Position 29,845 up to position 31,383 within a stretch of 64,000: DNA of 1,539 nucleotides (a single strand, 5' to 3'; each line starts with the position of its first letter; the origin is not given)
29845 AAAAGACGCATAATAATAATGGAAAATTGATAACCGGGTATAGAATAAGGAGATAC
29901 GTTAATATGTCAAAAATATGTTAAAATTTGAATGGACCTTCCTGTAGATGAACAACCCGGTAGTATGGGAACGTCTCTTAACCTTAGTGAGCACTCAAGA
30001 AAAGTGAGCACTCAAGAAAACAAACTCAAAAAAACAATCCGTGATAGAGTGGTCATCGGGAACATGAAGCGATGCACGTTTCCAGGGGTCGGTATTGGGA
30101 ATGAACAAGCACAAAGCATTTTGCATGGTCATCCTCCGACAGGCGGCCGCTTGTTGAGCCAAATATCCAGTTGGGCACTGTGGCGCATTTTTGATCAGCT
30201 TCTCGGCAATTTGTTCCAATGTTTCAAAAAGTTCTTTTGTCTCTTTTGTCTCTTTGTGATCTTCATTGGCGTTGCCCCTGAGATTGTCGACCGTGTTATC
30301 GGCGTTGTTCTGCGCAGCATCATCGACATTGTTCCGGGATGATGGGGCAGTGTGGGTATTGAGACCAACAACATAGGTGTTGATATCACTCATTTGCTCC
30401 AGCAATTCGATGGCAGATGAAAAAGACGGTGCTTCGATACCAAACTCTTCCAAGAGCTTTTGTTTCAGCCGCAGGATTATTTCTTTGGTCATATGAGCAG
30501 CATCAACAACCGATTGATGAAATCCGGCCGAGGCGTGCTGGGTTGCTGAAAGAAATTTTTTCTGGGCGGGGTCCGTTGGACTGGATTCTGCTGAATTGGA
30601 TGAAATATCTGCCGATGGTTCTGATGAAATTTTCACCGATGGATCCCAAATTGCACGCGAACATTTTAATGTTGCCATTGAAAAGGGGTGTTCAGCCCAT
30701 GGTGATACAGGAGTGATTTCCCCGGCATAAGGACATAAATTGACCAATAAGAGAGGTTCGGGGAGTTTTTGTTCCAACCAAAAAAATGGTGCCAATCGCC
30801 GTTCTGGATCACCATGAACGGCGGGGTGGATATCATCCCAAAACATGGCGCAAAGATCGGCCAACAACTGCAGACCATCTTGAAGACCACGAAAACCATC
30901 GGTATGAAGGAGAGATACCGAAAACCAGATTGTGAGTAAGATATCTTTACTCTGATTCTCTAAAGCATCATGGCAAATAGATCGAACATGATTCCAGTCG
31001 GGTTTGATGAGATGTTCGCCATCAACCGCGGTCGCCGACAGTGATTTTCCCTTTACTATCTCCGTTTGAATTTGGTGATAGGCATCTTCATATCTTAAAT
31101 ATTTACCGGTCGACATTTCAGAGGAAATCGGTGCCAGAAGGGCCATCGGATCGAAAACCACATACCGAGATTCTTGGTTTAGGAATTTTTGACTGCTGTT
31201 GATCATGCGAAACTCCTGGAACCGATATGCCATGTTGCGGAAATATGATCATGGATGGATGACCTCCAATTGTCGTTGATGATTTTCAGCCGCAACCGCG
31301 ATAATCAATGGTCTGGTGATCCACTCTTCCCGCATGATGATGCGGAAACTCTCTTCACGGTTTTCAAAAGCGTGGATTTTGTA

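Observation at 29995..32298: Orphan type VI secretion gene pair (tssK-like + tssA) inserted inside a yejABEF-type peptide ABC transporter operon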

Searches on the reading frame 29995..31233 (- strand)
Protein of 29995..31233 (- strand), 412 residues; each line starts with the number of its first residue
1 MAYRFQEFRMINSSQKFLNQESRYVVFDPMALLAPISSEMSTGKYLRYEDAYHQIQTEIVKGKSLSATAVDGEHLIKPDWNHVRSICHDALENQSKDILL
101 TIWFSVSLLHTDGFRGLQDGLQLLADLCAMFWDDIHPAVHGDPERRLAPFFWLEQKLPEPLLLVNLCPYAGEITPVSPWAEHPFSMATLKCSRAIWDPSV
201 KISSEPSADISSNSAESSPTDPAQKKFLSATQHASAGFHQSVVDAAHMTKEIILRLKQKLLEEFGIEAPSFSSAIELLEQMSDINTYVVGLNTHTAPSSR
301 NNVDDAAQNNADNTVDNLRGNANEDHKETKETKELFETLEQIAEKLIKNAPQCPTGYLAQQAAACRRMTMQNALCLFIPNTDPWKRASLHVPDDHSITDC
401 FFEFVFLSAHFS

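Call 3: search_protein_families(library=pfam, proteins=[window:29995-31233:-], max_evalue=0.01)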
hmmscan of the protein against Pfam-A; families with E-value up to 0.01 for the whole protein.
window:29995-31233:- (412 aa): 1 family
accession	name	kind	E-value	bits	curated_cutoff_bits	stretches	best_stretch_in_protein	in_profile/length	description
PF06812.17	ImpA_N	-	8.9e-30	103.7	26.9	1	33-154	1-118/119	ImpA, N-terminal, type VI secretion system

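Call 4: search_protein_families(library=ncbifam, proteins=[window:29995-31233:-], max_evalue=0.01)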
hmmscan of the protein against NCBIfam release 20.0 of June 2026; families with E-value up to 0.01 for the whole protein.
window:29995-31233:- (412 aa): 2 families
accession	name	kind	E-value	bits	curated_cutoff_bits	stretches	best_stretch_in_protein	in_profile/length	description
TIGR03363.1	VI_chp_8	equivalog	1.6e-44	153.1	160.85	1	31-381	5-342/353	type VI secretion system protein TssA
TIGR03362.1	VI_chp_7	equivalog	2.2e-25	89.6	230.1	1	32-147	5-109/476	type VI secretion system protein TssA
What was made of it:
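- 29995..31206 (-): tssA (ImpA_N family, short TssA type). The reading frame is open (403 aa from ATG 31206; the ORF extends to 31233). The last 11 residues are foreign. PF06812, 103.7 bits; TIGR03363, 153.1 bits against a cut-off of 160.85 (calls 3, 4).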

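Call 9: find_encoding_contigs(protein=window:29995-31233:-, flank=10000, max_places=6)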
Protein window:29995-31233:- (412 aa): no gene with exactly this product is on record in the collection.

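Call 10: find_homologous_proteins(query=window:29995-31233:-)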
Query window:29995-31233:- (412 aa): 3 proteins with E <= 0.001 among 3331 candidates.
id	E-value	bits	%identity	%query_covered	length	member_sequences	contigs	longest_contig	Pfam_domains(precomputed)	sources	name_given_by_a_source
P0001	1.5e-273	925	100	98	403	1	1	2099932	PF06812.18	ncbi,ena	-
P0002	9.3e-154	530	66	93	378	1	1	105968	PF06812.18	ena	-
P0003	1.0e-16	79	38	34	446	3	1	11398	PF16989.11,PF06812.18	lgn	-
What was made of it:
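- Only 3 TssA homologs exist among 5.8 billion clusters, so there is no orphan-TssA family (call 10).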

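Call 11: find_encoding_contigs(protein=P0001, flank=10000, max_places=4)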
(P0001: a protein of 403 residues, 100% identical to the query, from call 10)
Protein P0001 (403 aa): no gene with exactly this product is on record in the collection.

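Call 12: find_encoding_contigs(protein=P0002, flank=10000, max_places=4)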
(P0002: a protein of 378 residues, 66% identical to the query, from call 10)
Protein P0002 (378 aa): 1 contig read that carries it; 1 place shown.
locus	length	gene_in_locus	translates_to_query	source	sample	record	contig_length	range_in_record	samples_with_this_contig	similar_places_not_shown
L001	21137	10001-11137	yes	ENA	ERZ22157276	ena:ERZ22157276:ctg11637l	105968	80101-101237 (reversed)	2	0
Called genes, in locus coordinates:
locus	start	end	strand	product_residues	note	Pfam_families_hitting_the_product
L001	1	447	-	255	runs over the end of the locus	PF02348:CTP_transf_3, PF12804:NTP_transf_3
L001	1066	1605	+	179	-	-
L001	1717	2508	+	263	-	PF00459:Inositol_P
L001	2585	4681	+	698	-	PF00496:SBP_bac_5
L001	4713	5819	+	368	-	PF19300:BPD_transp_1_N (faint), PF00528:BPD_transp_1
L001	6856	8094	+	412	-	PF05936:T6SS_VasE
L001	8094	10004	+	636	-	PF09850:DotU, PF14331:IcmF-related_N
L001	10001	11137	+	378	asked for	PF06812:ImpA_N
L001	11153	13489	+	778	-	PF05591:T6SS_VipA, PF05943:VipB, PF18945:VipB_2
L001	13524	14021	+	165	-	PF05638:T6SS_HCP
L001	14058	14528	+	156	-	PF04965:GPW_gp25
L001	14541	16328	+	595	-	PF05947:T6SS_TssF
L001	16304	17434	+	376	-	PF06996:T6SS_TssG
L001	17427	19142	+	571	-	PF05954:Phage_GPD, PF04717:Phage_base_V, PF22178:Gp5_trimer_C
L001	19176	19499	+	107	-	-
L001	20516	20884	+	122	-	PF08281:Sigma70_r4_2 (weak), PF00196:GerE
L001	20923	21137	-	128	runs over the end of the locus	PF14107:DUF4280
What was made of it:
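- On TssA (ImpA_N family, PF06812 / TIGR03363): The ortholog P0002 lies in a complete cluster (call 12).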

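Call 13: find_encoding_contigs(protein=P0003, flank=10000, max_places=4)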
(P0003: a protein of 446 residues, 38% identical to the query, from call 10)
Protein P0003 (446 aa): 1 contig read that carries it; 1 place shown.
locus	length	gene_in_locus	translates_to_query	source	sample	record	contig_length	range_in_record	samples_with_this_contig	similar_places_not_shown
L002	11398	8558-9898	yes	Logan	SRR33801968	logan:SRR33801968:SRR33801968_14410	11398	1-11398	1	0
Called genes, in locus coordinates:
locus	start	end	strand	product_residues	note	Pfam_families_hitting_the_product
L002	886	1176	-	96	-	-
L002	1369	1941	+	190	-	PF12790:T6SS-SciN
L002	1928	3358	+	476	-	PF05936:T6SS_VasE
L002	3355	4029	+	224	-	PF09850:DotU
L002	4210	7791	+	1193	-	PF14331:IcmF-related_N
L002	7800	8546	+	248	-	PF09867:TagF_N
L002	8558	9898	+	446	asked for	PF06812:ImpA_N, PF16989:T6SS_VasJ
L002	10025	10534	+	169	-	PF05591:T6SS_VipA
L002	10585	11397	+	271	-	?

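Call 14: list_cluster_members(proteins=[P0001, P0002])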
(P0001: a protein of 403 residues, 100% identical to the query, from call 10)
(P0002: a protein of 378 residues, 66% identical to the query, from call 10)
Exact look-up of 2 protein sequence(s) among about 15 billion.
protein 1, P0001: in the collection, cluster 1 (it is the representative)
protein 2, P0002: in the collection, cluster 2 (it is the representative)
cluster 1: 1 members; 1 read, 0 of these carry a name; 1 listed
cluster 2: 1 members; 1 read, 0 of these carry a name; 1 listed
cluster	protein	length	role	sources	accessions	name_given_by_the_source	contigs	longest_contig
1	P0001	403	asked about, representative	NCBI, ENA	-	-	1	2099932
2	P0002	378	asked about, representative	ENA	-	-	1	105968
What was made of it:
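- Tried and rejected: The source genome and the rest of its 2.1 Mb could not be read, and cluster look-up gave no name (call 14).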

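Call 26: find_homologous_proteins(query=L001:11153-13489:+, max_evalue=1e-20)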
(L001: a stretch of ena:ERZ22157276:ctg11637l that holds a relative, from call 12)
Query L001:11153-13489:+ (778 aa): 3515 proteins with E <= 1e-20 among 8000 candidates; the best 120 are listed.
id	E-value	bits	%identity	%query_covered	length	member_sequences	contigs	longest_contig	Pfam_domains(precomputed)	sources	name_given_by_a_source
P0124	0.0e+0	1758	100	100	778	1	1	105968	PF05591.18,PF18945.6,PF05943.18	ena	-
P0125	0.0e+0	1052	60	100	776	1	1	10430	PF05591.18,PF18945.6,PF05943.18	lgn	-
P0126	0.0e+0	1028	59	100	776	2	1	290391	PF05591.18,PF18945.6,PF05943.18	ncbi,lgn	-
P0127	1.6e-245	835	52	100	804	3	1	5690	PF05591.18,PF18945.6,PF05943.18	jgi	-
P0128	7.3e-245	833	51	100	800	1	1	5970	PF05591.18,PF18945.6,PF05943.18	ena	-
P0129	9.0e-245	833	49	100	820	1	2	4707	PF05591.18,PF18945.6,PF05943.18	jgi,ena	jgi:type VI secretion system protein ImpC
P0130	5.1e-242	824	50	100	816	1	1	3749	PF05591.18,PF18945.6,PF05943.18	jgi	jgi:type VI secretion system protein ImpC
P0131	2.4e-238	811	53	80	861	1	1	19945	PF05591.18,PF18945.6,PF05943.18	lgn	-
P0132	1.2e-237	809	51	100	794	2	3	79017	PF05591.18,PF18945.6,PF05943.18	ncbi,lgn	-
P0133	3.0e-236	804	49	100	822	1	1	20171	PF05591.18,PF18945.6,PF05943.18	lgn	-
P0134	1.9e-235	802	49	100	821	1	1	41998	PF05591.18,PF18945.6,PF05943.18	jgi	-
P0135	4.3e-235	801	50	100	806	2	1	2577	PF05591.18,PF18945.6,PF05943.18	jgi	jgi:type VI secretion system protein ImpC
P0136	4.8e-235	800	57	71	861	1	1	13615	PF05591.18,PF18945.6,PF05943.18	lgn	-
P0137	3.7e-234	798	58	70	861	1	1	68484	PF05591.18,PF18945.6,PF05943.18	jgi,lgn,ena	-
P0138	4.2e-234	797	48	100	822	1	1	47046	PF05591.18,PF18945.6,PF05943.18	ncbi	-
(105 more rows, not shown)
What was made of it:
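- Tried and rejected: The list is cut off at about E 1e-192 out of 3,515 hits, so the result is inconclusive (call 26).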

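Call 28: find_encoding_contigs(protein=P0126, flank=10000, max_places=2)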
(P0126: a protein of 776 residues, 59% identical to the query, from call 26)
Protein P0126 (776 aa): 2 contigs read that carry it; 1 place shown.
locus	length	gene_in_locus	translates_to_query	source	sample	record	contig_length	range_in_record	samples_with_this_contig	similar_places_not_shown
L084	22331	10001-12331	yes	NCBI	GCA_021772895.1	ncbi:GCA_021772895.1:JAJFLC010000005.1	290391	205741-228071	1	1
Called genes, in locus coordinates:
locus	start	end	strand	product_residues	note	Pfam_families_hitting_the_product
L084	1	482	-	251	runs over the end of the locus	PF00132:Hexapep (weak)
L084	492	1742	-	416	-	PF00675:Peptidase_M16, PF05193:Peptidase_M16_C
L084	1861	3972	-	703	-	PF01138:RNase_PH, PF03725:RNase_PH_C, PF03726:PNPase, PF01138:RNase_PH, PF00013:KH_1, PF00575:S1, PF23459:S1_RRP5 (weak)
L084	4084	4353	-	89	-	PF00312:Ribosomal_S15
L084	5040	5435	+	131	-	PF08281:Sigma70_r4_2, PF00196:GerE, PF13384:HTH_23 (weak), PF13936:HTH_38 (faint)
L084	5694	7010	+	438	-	PF05936:T6SS_VasE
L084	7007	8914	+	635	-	PF09850:DotU, PF14331:IcmF-related_N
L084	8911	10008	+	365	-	PF06812:ImpA_N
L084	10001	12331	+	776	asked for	PF05591:T6SS_VipA, PF05943:VipB, PF18945:VipB_2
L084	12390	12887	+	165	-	PF05638:T6SS_HCP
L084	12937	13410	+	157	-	PF04965:GPW_gp25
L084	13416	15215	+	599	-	PF05947:T6SS_TssF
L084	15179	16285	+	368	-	PF06996:T6SS_TssG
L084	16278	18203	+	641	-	PF05954:Phage_GPD, PF04717:Phage_base_V, PF22178:Gp5_trimer_C, PF06715:Gp5_C (faint)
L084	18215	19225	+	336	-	-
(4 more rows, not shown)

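Call 29: find_encoding_contigs(protein=P0125, flank=10000, max_places=2)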
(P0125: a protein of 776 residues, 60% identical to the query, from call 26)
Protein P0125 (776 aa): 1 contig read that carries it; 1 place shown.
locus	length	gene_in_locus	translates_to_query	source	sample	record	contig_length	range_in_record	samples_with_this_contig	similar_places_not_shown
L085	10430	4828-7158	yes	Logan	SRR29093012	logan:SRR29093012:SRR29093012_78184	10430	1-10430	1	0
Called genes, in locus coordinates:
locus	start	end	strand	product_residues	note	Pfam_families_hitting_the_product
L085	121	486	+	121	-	PF00196:GerE, PF08281:Sigma70_r4_2 (faint)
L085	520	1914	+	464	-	PF05936:T6SS_VasE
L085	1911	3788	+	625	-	PF09850:DotU, PF14331:IcmF-related_N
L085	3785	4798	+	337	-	PF06812:ImpA_N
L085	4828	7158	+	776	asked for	PF05591:T6SS_VipA, PF05943:VipB, PF18945:VipB_2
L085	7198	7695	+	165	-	PF05638:T6SS_HCP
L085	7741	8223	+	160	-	PF04965:GPW_gp25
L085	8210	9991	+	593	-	PF05947:T6SS_TssF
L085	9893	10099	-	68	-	-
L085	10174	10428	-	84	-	?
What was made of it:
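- The same gene order occurs at an unrelated locus in GCA_021772895.1 and on a Logan contig, so tssK-tssLM-tssA-tssBC is the native arrangement (calls 28, 29).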

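Call 45: search_solved_structures(query=window:29995-31233:-, max_evalue=0.01)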
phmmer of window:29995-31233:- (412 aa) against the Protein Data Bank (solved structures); distinct sequences matched with E-value up to 0.01: 2.
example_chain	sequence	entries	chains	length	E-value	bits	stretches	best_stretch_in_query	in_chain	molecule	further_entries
6hs5_A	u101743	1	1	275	4.3e-14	55.6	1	31-195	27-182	TssA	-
6rju_A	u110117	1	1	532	2.2e-05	26.9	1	33-139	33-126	Putative type VI secretion protein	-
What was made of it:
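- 29995..31206 (-): The closest solved structure is 6hs5_A TssA, E 4.3e-14 (call 45).
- Closest known: Short-form TssA. Same: There is sequence similarity to 6hs5_A (E 4.3e-14) (calls 3, 4, 45).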

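Call 62: search_protein_families(library=pfam, proteins=[L001:6796-8094:+, L001:8094-10004:+, P0002, L001:19176-19499:+, L001:20516-20884:+], max_evalue=0.001)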
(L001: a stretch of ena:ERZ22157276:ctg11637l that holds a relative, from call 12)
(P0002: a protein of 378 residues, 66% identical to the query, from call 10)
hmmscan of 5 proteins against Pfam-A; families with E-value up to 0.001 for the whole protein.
L001:6796-8094:+ (432 aa): 1 family
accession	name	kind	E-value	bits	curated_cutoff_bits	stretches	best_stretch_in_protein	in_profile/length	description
PF05936.17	T6SS_VasE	-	1.3e-26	93.8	23.4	1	40-396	15-397/429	Bacterial Type VI secretion, VC_A0110, EvfL, ImpJ, VasE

L001:8094-10004:+ (636 aa): 2 families
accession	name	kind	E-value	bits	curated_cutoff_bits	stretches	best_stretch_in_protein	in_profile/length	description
PF14331.11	IcmF-related_N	-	2e-25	90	25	1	387-588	9-189/259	IcmF-related N-terminal domain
PF09850.14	DotU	-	6.5e-25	88.4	27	1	11-210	3-200/205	Type VI secretion system protein DotU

P0002 (378 aa): 1 family
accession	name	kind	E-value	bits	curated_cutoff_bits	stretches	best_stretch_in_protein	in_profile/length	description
PF06812.17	ImpA_N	-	3.1e-31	108.4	26.9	1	21-142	1-118/119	ImpA, N-terminal, type VI secretion system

L001:19176-19499:+ (107 aa): 0 families

L001:20516-20884:+ (122 aa): 3 families
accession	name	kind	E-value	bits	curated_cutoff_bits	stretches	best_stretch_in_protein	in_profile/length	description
PF00196.25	GerE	-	2.5e-14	53.1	23.5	1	60-112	3-55/57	Bacterial regulatory proteins, luxR family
PF08281.18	Sigma70_r4_2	-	5.9e-06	26.3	25.7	1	58-102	9-54/54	Sigma-70, region 4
PF13384.12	HTH_23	-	0.00019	21.6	24.6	1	66-103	9-45/50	Homeodomain-like domain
